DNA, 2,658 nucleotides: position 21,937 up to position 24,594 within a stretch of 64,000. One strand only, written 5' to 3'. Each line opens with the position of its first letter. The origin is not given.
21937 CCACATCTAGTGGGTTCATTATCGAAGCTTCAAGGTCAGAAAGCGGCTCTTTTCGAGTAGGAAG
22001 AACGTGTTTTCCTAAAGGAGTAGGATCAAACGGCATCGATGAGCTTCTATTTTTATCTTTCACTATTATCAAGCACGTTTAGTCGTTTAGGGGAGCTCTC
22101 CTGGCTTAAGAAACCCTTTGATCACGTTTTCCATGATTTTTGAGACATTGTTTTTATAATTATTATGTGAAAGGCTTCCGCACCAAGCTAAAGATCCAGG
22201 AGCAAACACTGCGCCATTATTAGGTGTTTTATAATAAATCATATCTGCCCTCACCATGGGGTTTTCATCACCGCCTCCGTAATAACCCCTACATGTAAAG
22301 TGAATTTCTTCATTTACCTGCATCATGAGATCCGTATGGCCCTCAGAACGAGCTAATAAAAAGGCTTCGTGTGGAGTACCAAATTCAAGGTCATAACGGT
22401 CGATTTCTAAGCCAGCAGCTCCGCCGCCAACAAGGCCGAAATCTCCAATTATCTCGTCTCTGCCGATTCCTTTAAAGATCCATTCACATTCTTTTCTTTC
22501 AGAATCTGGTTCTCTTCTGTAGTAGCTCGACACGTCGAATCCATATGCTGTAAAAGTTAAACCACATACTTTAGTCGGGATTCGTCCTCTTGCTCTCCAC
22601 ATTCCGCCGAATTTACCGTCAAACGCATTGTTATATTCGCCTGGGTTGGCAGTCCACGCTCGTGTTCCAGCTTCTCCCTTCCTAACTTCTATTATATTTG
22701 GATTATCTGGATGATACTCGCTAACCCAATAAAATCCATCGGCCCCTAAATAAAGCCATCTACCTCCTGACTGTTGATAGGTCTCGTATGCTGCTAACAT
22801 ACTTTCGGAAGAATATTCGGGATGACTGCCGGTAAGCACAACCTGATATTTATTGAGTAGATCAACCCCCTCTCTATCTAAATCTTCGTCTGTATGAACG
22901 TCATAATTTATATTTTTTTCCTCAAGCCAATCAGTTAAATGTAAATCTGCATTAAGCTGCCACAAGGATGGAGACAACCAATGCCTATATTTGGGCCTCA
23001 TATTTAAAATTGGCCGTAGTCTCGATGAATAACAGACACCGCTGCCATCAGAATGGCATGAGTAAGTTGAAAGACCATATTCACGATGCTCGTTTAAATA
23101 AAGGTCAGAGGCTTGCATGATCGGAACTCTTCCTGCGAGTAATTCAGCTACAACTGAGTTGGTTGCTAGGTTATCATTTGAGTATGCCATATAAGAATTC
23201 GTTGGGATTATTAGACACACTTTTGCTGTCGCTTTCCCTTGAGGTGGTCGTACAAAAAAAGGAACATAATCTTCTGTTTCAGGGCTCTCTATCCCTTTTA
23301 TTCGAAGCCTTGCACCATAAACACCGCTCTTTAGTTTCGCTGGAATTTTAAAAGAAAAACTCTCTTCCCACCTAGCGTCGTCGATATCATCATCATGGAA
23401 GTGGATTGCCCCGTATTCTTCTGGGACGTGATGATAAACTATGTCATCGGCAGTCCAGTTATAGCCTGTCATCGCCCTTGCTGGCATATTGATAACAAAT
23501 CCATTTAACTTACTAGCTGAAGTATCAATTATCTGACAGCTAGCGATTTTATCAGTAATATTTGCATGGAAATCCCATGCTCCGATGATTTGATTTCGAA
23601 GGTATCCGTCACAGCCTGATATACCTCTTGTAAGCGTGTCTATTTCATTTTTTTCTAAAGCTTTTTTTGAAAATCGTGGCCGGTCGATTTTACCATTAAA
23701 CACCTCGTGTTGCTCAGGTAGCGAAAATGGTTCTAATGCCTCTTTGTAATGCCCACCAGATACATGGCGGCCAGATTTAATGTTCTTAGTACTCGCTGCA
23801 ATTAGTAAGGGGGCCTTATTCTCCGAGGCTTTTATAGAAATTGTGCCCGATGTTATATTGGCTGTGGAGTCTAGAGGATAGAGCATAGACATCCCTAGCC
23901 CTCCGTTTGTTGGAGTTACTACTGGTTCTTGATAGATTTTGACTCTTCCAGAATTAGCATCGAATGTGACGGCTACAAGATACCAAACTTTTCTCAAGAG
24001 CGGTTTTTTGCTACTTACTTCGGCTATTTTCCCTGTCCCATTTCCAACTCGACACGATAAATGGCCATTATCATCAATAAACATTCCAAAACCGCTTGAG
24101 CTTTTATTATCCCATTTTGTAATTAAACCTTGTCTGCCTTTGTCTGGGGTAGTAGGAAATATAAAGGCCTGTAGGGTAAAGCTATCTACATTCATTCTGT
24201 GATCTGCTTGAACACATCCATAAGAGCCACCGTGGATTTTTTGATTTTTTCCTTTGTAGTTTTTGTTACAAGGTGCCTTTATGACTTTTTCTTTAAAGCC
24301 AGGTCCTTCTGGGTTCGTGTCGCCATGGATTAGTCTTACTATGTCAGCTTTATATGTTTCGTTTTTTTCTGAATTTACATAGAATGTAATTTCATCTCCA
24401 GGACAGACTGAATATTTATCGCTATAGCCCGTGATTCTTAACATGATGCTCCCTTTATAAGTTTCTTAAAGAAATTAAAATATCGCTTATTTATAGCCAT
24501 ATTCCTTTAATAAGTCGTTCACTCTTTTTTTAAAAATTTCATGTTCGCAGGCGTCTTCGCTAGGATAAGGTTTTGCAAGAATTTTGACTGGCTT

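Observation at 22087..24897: Gene pair with the size and order signature of N,N-dimethylformamidase (small then large subunit)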

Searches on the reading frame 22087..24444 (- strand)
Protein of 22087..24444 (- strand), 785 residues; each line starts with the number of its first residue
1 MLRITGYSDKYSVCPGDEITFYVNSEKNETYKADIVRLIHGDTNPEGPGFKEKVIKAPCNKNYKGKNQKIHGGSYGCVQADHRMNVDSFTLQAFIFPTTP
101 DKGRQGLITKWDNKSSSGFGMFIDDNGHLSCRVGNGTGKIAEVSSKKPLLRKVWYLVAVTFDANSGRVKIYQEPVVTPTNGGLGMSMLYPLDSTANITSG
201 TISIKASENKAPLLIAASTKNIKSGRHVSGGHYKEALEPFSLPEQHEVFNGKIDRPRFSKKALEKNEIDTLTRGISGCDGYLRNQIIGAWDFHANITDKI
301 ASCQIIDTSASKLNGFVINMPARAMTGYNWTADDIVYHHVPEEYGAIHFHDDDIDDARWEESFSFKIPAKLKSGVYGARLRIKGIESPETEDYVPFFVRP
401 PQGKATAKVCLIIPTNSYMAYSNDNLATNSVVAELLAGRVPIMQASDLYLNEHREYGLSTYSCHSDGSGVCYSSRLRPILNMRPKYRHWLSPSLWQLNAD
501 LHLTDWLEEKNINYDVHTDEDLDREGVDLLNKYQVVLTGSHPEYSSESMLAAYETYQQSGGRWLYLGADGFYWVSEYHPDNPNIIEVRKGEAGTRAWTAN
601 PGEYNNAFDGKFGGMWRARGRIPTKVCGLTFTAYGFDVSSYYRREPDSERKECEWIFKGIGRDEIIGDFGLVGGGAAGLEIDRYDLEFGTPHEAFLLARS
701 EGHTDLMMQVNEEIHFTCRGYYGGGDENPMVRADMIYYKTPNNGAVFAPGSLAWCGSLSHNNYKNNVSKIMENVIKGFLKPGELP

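Call 3: search_protein_families(library=pfam, proteins=[window:22087-24444:-], max_evalue=0.1)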
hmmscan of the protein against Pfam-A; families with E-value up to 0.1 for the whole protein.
window:22087-24444:- (785 aa): 3 families
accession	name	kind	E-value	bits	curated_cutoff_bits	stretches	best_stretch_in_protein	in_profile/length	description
PF20254.3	DMFA2_C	-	4.9e-94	316.2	27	1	324-764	3-373/374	N,N-dimethylformamidase beta subunit-like, C-terminal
PF13385.13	Laminin_G_3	-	1.2e-12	48.7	27.6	1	74-172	5-97/151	Concanavalin A-like lectin/glucanases superfamily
PF02210.31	Laminin_G_2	-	0.025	15.5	22.9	1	105-182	7-83/126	Laminin G domain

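Call 4: search_protein_families(library=ncbifam, proteins=[window:22087-24444:-], max_evalue=0.1)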
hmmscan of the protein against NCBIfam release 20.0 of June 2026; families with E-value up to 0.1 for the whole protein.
window:22087-24444:- (785 aa): 1 family
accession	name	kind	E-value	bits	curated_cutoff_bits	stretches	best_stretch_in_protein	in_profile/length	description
NF052521.1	TafC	equivalog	0.034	13.3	410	0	78-170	206-300/373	TafC family fimbrial protein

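Call 5: search_solved_structures(query=window:22087-24444:-, max_evalue=0.01, show_alignments=2)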
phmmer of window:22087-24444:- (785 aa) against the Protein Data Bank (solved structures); distinct sequences matched with E-value up to 0.01: 5.
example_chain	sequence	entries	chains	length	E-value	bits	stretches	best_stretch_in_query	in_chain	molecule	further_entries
6lvb_A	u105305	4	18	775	2.2e-188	631.4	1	3-782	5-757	N,N-dimethylformamidase large subunit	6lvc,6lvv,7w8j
6lve_A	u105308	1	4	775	1.4e-187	628.8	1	3-782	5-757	N,N-dimethylformamidase large subunit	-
6lvd_A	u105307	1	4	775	3e-187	627.7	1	3-782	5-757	N,N-dimethylformamidase large subunit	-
8huy_A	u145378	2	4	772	6.4e-130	438.1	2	249-778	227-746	Chains: A,B | N-acetyl-(R)-beta-phenylalanine acylase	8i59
8i5a_A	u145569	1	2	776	6.5e-130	438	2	249-778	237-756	N-acetyl-(R)-beta-phenylalanine acylase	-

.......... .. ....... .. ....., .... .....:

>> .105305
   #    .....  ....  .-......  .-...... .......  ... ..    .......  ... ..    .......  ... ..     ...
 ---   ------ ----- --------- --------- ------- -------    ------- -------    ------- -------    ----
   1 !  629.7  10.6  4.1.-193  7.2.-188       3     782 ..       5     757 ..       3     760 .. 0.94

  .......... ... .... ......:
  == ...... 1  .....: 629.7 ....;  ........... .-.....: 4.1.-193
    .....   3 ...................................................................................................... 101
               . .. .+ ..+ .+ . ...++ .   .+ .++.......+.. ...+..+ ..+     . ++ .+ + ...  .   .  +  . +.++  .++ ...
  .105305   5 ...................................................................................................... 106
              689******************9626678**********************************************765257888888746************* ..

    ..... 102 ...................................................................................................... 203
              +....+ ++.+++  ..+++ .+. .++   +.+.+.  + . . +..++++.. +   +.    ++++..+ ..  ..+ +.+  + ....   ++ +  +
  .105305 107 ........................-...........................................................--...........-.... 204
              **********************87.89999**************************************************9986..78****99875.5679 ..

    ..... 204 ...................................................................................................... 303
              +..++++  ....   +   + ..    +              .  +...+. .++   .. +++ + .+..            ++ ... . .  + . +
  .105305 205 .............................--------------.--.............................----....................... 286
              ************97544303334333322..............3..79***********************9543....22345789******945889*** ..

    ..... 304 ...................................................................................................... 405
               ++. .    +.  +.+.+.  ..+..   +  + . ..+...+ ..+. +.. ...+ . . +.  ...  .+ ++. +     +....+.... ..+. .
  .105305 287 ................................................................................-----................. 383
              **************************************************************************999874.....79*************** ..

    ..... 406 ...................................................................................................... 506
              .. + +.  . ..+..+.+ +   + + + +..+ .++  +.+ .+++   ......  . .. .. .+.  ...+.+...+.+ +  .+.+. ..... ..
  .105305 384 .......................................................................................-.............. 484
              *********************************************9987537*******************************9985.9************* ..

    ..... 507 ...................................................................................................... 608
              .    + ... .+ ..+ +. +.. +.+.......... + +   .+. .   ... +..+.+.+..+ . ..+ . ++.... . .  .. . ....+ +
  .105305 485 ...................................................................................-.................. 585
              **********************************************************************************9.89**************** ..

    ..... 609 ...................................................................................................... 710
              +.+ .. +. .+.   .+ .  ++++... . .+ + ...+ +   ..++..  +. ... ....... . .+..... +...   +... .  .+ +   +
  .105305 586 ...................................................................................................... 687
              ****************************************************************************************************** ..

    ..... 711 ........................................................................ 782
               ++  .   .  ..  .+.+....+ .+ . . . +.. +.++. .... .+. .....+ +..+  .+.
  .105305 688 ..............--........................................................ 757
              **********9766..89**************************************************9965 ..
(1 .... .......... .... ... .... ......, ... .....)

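Call 8: find_homologous_proteins(query=window:22087-24444:-, max_evalue=1e-20)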
Query window:22087-24444:- (785 aa): 5481 proteins with E <= 1e-20 among 8000 candidates; the best 120 are listed.
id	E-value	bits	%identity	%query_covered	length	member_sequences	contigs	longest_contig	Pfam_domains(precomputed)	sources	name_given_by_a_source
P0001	0.0e+0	1821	97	100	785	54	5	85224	PF13385.14,PF20254.4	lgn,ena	-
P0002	0.0e+0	1616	84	100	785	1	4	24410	PF13385.14,PF20254.4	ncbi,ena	-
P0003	0.0e+0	1611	84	100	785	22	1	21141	PF13385.14,PF20254.4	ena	-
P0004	0.0e+0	1608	84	100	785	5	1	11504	PF13385.14,PF20254.4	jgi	-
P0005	0.0e+0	1592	83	100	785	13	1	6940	PF13385.14,PF20254.4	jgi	-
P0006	0.0e+0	1566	82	100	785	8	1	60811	PF13385.14,PF20254.4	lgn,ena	-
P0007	0.0e+0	1556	82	100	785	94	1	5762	PF13385.14,PF20254.4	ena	-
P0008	0.0e+0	1526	80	100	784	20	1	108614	PF13385.14,PF20254.4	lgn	-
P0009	0.0e+0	1519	79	100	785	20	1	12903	PF13385.14,PF20254.4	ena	-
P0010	0.0e+0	1466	78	100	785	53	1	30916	PF13385.14,PF20254.4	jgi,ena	-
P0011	0.0e+0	1445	76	100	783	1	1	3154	PF13385.14,PF20254.4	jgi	-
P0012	0.0e+0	1445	77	100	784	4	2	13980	PF13385.14,PF20254.4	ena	-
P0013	0.0e+0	1443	76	100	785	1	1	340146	PF13385.14,PF20254.4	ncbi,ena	-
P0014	0.0e+0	1441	76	100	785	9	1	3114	PF13385.14,PF20254.4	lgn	-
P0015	0.0e+0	1439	76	100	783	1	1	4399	PF13385.14,PF20254.4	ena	-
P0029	0.0e+0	1421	75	100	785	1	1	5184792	PF13385.14,PF20254.4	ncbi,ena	-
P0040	0.0e+0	1413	75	100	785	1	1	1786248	PF13385.14,PF20254.4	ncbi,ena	-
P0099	0.0e+0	1397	73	100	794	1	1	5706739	PF13385.14,PF20254.4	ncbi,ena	-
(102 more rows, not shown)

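Call 11: find_related_loci(query=window:22087-24444:-, collection=genome_contigs, flank=6000)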
Query window:22087-24444:- (785 aa) in genome_contigs; peptide patterns used: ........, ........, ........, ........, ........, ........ (x = any residue, [..] = any of these).
367 stretches matched a pattern; 325 encode a relative of the query (tblastn E <= 1e-3); the best 80 are kept; 80 distinct loci.
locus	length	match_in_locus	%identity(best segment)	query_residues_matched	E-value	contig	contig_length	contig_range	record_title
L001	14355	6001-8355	98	1-785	0e+0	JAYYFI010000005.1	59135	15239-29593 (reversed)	MAG: Pseudomonadota bacterium isolate XS_MAG81 XS_MAG81_0005, whole genome shotgun sequence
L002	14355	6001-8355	82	1-785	0e+0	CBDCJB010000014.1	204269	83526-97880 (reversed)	MAG: Gammaproteobacteria bacterium isolate 73aac9d3-0341-4cc4-bdea-3f58c6bb4f33 genome assembly, contig: contig_14, whol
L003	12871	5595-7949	82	1-785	0e+0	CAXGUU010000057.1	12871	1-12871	MAG TPA_asm: uncultured bacterium isolate ERR594338_binner13_Refined_124 genome assembly, contig: ERZ11848501.7379, whol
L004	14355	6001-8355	82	1-785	0e+0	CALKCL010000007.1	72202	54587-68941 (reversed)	MAG: uncultured Gammaproteobacteria bacterium isolate S3_Bin_METABAT__63_1 genome assembly, contig: c_000003953277, whol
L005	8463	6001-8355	82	1-785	0e+0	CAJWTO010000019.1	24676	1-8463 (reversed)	MAG TPA_asm: uncultured proteobacterium isolate ERR599094_bin.53_MetaBAT_v2.12.1_MAG genome assembly, contig: NODE_1741_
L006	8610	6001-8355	81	1-785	0e+0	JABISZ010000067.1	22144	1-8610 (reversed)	MAG: Proteobacteria bacterium isolate SI072_bin20 k141_1990872, whole genome shotgun sequence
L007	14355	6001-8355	79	1-785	0e+0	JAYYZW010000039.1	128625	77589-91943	MAG: Pseudomonadota bacterium isolate XB_MAG1169 DB_MAG1169_0039, whole genome shotgun sequence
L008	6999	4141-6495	78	1-785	0e+0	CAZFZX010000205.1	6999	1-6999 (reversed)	MAG TPA_asm: uncultured Enterobacteriaceae bacterium isolate SRP308112_co1_420 genome assembly, contig: NODE_21323_lengt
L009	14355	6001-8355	79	1-785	0e+0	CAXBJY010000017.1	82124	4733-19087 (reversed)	MAG TPA_asm: uncultured Gammaproteobacteria bacterium isolate ERR2762122_concoct_79 genome assembly, contig: ERZ3421826.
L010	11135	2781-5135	78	1-785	0e+0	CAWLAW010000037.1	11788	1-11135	MAG: Gammaproteobacteria bacterium isolate CB4_SCM.67 genome assembly, contig: Ga0302127_10002195, whole genome shotgun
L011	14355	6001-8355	78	1-785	0e+0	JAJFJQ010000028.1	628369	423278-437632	MAG: Gammaproteobacteria bacterium isolate OFTM106 OFTM106_27, whole genome shotgun sequence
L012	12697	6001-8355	77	1-785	0e+0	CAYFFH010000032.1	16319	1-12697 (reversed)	MAG TPA_asm: uncultured Enterobacteriaceae bacterium isolate ERP001736_co3_459 genome assembly, contig: NODE_1681_length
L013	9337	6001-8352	77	1-785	0e+0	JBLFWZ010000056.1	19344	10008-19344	MAG: Gammaproteobacteria bacterium isolate 3300053785_116 Ga0535658_0006545, whole genome shotgun sequence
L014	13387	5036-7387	77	1-785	0e+0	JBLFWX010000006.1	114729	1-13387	MAG: Gammaproteobacteria bacterium isolate 3300053785_120 Ga0535658_0000105, whole genome shotgun sequence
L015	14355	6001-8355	75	1-785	0e+0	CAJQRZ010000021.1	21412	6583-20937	MAG: uncultured Candidatus Pelagibacter sp. isolate RIS_SAG_23 genome assembly, contig: c_000000001832, whole genome sho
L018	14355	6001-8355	74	1-785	0e+0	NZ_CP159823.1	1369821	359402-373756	Candidatus Pelagibacter sp. Uisw_094 chromosome, complete genome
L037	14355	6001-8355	75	1-785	0e+0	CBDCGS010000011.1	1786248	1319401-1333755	MAG: Alphaproteobacteria bacterium isolate 5446f676-90f9-4cd8-9f6e-1057d8fbf5d8 genome assembly, contig: contig_11, whol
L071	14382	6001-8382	73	1-785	0e+0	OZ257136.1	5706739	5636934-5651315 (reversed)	MAG: Gammaproteobacteria bacterium isolate 9b6e0e2b-a66d-4ea8-b25a-e015b4890f72 genome assembly, chromosome: 1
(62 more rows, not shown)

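Call 39: search_protein_families(library=pfam, proteins=[L018:4715-5569:+, L018:4292-4681:+, L018:2295-4274:+, L018:9032-11098:+, L018:12243-13121:+, L018:11105-12277:+, L018:1577-2281:+, L018:8749-9027:+, L071:1615-2499:-, L037:313-1782:+], max_evalue=0.001)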
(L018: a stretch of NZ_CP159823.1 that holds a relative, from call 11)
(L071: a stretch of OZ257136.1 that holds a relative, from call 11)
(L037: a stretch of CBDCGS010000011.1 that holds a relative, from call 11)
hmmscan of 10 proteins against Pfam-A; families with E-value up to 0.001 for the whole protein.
L018:4715-5569:+ (284 aa): 6 families
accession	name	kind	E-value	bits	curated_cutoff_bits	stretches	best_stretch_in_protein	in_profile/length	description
PF00561.26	Abhydrolase_1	-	8.5e-22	78.4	25.8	1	33-147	2-108/245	alpha/beta hydrolase fold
PF12697.13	Abhydrolase_6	-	1.1e-15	59.3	26.3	1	38-266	5-214/217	Alpha/beta hydrolase family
PF12146.15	Hydrolase_4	-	4.3e-09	36.5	27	1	59-245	31-218/239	Serine aminopeptidase, S33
PF00326.27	Peptidase_S9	-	4.5e-06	26.8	22.6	0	110-140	67-97/213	Prolyl oligopeptidase family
PF03096.20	Ndr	-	1.4e-05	24.5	23.3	1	32-157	24-148/283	Ndr family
PF00756.26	Esterase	-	0.00021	21.6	22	1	67-137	63-145/251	Putative esterase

L018:4292-4681:+ (129 aa): 0 families

L018:2295-4274:+ (659 aa): 2 families
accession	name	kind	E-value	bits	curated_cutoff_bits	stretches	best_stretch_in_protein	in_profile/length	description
PF15975.10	Flot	-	4.4e-27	95.1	27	1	487-621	2-124/124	Flotillin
PF01145.31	Band_7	-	1.8e-09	38.4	23.6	1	40-179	13-141/176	SPFH domain / Band 7 family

L018:9032-11098:+ (688 aa): 1 family
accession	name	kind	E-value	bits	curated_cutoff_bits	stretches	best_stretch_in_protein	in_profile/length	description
PF00474.23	SSF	-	1.7e-16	60.6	22.8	1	37-484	1-406/406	Sodium:solute symporter family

L018:12243-13121:+ (292 aa): 1 family
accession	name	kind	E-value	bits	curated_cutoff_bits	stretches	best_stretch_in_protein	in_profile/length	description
PF00753.33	Lactamase_B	-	2.9e-22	80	22.7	1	63-275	6-196/196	Metallo-beta-lactamase superfamily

L018:11105-12277:+ (390 aa): 2 families
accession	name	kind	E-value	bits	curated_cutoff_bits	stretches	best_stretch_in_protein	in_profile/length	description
PF25137.1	ADH_Fe_C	-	2.6e-52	177.8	27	1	189-390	1-194/194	Fe-containing alcohol dehydrogenase family, C-terminal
PF00465.25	Fe-ADH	-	3.1e-38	131.4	31.3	1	14-178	4-168/168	Iron-containing alcohol dehydrogenase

L018:1577-2281:+ (234 aa): 1 family
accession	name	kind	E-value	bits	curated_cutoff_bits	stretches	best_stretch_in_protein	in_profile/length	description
PF01036.24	Bac_rhodopsin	-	3.8e-26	92.4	24.6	1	14-224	6-221/224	Bacteriorhodopsin-like protein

L018:8749-9027:+ (92 aa): 1 family
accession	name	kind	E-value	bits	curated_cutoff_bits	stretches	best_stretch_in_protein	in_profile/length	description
PF07883.17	Cupin_2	-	1.6e-06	28.2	27.2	1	18-88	3-69/70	Cupin domain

L071:1615-2499:- (294 aa): 1 family
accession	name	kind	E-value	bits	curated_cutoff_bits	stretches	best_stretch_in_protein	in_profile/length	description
PF05721.19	PhyH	-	8.9e-23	82.1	22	1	14-226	1-212/213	Phytanoyl-CoA dioxygenase (PhyH)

L037:313-1782:+ (489 aa): 2 families
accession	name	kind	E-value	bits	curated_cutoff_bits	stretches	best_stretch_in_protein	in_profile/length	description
PF00120.29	Gln-synt_C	-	1e-81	275.2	24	2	296-484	154-344/344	Glutamine synthetase, catalytic domain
PF03951.24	Gln-synt_N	-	7e-05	22.8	33.4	1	30-116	3-81/82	Glutamine synthetase, beta-Grasp domain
